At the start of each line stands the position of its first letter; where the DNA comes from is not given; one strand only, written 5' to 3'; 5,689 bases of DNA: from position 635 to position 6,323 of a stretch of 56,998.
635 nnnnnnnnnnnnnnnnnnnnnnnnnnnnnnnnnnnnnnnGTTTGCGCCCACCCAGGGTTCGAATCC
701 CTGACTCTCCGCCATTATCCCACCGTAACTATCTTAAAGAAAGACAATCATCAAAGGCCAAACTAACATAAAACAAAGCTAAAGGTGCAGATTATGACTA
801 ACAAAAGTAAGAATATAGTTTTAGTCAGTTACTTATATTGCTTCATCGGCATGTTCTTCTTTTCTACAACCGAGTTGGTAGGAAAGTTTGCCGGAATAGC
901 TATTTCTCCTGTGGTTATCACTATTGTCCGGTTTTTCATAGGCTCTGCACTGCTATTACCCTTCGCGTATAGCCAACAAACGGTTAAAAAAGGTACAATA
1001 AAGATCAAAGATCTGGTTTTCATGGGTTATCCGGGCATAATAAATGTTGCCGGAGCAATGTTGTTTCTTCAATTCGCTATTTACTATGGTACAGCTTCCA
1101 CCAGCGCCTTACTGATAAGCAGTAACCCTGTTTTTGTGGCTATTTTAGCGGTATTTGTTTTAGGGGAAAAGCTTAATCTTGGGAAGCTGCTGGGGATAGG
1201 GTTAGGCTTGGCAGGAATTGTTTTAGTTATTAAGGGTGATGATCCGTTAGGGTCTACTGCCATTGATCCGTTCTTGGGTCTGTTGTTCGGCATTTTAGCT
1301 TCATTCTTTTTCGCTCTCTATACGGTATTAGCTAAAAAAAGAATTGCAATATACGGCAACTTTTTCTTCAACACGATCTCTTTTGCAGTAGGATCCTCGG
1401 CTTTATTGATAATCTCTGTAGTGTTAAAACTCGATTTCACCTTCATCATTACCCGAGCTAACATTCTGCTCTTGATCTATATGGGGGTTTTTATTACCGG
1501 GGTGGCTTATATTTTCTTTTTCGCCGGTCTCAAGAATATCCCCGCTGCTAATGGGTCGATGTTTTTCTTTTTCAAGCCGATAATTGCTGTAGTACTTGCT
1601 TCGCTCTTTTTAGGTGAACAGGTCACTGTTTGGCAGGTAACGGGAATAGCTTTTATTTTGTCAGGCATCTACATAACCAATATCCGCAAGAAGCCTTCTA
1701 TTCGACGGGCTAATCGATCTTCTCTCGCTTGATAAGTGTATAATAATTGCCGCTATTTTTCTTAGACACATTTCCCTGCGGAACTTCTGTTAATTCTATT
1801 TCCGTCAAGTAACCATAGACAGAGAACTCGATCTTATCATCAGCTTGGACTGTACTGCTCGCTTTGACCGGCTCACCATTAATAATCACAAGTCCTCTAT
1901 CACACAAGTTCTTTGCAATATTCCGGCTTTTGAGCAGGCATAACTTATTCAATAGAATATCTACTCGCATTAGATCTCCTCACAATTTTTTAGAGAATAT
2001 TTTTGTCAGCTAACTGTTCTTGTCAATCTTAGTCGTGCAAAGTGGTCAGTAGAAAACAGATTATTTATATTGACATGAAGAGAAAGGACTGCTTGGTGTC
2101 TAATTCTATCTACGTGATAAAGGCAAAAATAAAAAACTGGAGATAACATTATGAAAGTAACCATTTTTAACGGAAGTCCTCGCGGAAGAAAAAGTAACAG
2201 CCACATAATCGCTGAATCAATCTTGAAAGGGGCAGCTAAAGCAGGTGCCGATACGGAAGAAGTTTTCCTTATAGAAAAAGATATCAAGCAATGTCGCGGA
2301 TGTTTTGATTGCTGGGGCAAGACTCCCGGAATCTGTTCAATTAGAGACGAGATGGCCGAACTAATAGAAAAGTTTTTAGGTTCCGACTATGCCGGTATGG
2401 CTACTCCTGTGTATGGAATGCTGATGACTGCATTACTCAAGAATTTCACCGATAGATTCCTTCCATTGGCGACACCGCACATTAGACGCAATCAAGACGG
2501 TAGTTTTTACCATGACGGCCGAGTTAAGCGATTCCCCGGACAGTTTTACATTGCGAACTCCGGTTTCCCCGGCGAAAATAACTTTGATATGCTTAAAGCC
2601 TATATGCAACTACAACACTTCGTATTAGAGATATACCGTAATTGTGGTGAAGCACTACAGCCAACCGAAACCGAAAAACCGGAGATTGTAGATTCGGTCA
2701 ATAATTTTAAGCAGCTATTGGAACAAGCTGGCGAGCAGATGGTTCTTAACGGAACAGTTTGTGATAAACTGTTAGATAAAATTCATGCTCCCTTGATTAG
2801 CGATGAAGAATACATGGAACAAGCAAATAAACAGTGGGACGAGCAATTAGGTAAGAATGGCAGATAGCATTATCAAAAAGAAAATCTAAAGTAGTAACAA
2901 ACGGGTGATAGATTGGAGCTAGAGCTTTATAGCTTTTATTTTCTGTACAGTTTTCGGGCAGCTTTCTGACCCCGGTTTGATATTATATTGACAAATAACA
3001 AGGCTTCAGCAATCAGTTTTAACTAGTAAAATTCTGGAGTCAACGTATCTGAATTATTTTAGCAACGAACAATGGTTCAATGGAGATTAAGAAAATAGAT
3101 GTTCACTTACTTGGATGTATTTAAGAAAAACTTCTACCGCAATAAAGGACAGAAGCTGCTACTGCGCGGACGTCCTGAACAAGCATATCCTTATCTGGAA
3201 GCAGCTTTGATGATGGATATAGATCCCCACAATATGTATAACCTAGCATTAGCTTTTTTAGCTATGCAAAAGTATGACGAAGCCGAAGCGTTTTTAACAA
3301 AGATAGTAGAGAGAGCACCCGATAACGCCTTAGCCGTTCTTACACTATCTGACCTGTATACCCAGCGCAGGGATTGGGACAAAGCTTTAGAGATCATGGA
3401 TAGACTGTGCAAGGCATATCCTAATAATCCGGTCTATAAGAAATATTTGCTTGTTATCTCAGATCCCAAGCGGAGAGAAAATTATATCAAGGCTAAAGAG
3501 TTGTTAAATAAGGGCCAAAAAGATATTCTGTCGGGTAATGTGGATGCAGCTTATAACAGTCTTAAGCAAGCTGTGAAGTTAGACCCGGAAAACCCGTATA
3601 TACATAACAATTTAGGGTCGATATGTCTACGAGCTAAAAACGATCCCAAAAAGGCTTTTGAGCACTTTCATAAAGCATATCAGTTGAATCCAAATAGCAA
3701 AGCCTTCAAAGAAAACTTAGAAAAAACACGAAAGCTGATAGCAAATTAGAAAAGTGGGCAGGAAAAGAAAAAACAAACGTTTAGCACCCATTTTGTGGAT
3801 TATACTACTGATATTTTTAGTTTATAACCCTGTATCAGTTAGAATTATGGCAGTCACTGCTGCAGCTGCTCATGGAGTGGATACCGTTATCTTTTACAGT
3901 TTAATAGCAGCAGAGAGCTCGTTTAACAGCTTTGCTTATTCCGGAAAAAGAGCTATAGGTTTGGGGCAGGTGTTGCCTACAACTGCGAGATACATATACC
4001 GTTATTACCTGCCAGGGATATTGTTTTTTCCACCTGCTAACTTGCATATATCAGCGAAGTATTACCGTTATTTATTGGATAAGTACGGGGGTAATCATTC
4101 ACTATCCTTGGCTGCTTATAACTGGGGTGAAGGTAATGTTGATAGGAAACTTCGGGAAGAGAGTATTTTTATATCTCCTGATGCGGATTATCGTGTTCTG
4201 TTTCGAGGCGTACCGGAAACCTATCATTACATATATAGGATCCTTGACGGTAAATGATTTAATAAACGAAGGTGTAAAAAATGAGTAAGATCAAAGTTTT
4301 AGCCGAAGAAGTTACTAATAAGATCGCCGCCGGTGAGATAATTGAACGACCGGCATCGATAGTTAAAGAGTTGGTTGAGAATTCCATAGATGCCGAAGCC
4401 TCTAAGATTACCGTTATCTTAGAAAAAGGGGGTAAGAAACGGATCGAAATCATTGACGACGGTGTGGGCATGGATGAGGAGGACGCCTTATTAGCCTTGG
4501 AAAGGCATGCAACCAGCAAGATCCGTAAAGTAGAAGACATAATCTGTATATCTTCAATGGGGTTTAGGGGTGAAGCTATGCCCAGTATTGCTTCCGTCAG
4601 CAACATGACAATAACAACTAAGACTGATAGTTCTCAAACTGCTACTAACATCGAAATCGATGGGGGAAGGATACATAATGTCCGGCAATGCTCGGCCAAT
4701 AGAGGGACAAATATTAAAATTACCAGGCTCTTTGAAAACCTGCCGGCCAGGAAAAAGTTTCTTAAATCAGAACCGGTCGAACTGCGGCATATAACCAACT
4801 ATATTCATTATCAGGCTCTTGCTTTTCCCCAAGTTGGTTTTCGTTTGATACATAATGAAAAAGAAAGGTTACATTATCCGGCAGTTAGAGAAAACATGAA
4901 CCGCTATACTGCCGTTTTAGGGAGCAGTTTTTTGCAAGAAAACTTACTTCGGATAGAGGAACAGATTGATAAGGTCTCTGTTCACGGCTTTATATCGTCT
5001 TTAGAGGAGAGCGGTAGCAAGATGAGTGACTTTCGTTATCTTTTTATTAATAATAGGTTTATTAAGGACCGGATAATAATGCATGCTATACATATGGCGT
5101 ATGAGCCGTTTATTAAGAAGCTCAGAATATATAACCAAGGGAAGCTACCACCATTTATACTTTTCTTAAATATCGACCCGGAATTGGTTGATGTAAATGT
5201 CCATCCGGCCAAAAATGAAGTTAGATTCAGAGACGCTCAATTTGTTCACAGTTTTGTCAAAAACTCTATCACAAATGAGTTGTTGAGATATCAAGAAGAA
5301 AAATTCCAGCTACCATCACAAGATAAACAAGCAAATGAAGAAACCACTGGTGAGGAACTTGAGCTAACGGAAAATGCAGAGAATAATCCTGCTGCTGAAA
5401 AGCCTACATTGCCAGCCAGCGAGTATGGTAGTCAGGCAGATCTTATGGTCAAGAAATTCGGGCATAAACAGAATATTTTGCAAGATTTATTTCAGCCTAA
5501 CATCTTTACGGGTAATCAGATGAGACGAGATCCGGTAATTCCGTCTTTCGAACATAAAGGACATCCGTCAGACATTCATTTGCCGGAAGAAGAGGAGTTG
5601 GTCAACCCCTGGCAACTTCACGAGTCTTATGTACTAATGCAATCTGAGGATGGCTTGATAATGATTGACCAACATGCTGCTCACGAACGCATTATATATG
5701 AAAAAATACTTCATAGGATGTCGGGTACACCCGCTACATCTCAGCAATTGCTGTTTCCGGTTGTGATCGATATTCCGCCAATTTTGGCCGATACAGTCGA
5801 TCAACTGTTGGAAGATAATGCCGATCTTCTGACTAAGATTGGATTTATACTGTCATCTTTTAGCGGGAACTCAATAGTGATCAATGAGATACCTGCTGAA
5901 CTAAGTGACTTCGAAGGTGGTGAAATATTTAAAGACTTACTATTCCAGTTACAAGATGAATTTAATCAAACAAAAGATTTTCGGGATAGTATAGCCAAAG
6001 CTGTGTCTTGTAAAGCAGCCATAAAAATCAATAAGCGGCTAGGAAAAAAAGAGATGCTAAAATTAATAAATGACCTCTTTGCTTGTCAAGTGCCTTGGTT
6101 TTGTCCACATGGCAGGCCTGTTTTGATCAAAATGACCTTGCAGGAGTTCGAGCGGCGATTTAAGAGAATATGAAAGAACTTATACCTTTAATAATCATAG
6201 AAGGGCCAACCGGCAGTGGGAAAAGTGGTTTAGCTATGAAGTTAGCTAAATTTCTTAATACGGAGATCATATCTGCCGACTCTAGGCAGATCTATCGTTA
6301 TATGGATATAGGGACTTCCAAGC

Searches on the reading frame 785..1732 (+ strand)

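Call 49: search_protein_families(library=pfam, proteins=[window:785-1732:+], max_evalue=0.00001)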
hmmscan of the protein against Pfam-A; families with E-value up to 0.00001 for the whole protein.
window:785-1732:+ (315 aa): 2 families
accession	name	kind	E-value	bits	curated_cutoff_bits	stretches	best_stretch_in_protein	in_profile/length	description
PF00892.27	EamA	-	8.1e-46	156.1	28.2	2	164-299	2-134/135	EamA-like transporter family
PF03151.22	TPT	-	9.3e-06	25.7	30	0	39-296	28-288/291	Triose-phosphate Transporter family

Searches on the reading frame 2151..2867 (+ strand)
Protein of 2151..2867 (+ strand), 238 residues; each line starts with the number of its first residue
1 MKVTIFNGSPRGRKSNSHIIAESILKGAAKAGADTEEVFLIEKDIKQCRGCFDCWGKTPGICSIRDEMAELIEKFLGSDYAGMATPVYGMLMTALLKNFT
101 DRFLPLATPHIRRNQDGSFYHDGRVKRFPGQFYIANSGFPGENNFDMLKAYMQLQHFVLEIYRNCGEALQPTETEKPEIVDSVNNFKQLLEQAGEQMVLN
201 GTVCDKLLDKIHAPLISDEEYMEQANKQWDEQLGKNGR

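Call 81: search_protein_families(library=pfam, proteins=[window:2151-2867:+], max_evalue=0.00001)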
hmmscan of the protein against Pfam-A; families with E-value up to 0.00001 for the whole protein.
window:2151-2867:+ (238 aa): 2 families
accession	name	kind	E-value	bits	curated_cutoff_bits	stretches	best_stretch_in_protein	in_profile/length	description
PF03358.20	FMN_red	-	8.8e-15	55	24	1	1-103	1-96/152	NADPH-dependent FMN reductase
PF02525.22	Flavodoxin_2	-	4.2e-09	36.8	27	1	1-104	1-104/198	Flavodoxin-like fold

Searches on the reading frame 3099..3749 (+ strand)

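Call 81: search_protein_families(library=pfam, proteins=[window:3099-3749:+], max_evalue=0.00001)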
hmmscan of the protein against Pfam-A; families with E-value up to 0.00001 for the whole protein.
window:3099-3749:+ (216 aa): 15 families
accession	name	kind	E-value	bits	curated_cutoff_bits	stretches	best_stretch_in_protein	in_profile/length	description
PF07719.23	TPR_2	-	3.7e-23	80.1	27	0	46-76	4-34/34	Tetratricopeptide repeat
PF14559.12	TPR_19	-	4.9e-23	81.7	25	2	54-114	2-62/68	Tetratricopeptide repeat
PF13432.12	TPR_16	-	2.1e-20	73.2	32.7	1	47-111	1-65/65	Tetratricopeptide repeat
PF13428.12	TPR_14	-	1.1e-19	69.3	23.5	0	79-117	3-41/44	Tetratricopeptide repeat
PF00515.34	TPR_1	-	1.1e-17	63.4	27.8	0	47-76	5-34/34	Tetratricopeptide repeat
PF13181.12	TPR_8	-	7.3e-16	57.4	25.7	0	46-76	4-34/34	Tetratricopeptide repeat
PF13176.12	TPR_7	-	2.1e-13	49.6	27.9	0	47-71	3-27/36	Tetratricopeptide repeat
PF13174.12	TPR_6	-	2.7e-13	50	26.3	0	46-75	3-32/33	Tetratricopeptide repeat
PF13424.12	TPR_12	-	2e-11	44.4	30.1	1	45-107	4-75/77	Tetratricopeptide repeat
PF13431.12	TPR_17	-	3e-11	43.1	24.4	0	156-184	3-30/34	Tetratricopeptide repeat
PF13414.12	TPR_11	-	1.1e-10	41.4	26.8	1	144-174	6-36/42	TPR repeat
PF23914.1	TPR_CcmH_CycH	-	2.5e-08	34.4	42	0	57-110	101-154/158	Cytochrome c-type biogenesis protein H TPR domain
PF12895.13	ANAPC3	-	2.4e-07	31.4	27.2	0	17-68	30-81/82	Anaphase-promoting complex, cyclosome, subunit 3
PF13371.12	TPR_9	-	3.1e-07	30.8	35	0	86-111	4-29/73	Tetratricopeptide repeat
PF25062.1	ARM_TT21_N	-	3.4e-07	30.7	40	0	18-109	108-200/222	Tetratricopeptide repeat protein 21 N-terminal ARM repeat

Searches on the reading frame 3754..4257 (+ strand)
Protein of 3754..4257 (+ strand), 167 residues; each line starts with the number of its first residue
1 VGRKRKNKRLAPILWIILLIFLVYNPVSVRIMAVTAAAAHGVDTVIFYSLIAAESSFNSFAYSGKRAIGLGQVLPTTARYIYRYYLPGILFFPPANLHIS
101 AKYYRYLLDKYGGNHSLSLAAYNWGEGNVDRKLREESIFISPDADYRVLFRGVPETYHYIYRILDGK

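Call 81: search_protein_families(library=pfam, proteins=[window:3754-4257:+], max_evalue=0.00001)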
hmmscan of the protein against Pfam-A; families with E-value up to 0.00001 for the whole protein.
window:3754-4257:+ (167 aa): 1 family
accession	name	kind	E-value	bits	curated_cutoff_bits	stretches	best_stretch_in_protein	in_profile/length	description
PF01464.25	SLT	-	1.5e-18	66.9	21.3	1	36-136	6-108/117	Transglycosylase SLT domain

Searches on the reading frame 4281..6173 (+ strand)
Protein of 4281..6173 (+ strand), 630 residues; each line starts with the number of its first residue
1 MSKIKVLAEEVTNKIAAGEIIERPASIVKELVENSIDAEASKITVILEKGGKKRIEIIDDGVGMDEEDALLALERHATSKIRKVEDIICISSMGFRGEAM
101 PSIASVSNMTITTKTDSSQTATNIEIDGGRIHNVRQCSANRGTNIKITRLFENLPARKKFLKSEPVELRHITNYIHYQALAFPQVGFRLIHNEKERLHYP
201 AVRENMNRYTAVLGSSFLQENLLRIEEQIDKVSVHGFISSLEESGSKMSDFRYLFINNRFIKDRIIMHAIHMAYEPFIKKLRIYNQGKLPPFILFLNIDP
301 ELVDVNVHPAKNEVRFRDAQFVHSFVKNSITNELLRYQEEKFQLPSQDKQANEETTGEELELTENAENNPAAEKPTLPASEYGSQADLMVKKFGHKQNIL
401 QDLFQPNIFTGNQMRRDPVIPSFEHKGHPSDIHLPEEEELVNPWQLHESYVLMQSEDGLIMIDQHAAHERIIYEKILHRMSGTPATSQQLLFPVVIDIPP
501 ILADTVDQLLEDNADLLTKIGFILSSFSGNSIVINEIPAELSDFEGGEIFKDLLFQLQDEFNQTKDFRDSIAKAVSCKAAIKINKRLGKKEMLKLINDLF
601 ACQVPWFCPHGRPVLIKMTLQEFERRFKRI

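Call 81: search_protein_families(library=pfam, proteins=[window:4281-6173:+], max_evalue=0.00001)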
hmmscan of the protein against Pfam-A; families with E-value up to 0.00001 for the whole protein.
window:4281-6173:+ (630 aa): 4 families
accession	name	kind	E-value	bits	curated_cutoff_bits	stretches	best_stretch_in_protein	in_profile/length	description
PF08676.16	MutL_C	-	1.5e-34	119.2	25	1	445-587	3-142/142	MutL C terminal dimerisation domain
PF01119.25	DNA_mis_repair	-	1.1e-30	106.1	26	1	211-334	3-118/119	DNA mismatch repair protein, C-terminal domain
PF13589.12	HATPase_c_3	-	4.9e-15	56.2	25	1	25-127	4-106/137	Histidine kinase-, DNA gyrase B-, and HSP90-like ATPase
PF02518.31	HATPase_c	-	6.8e-08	33.4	26.4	1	23-78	5-63/111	Histidine kinase-, DNA gyrase B-, and HSP90-like ATPase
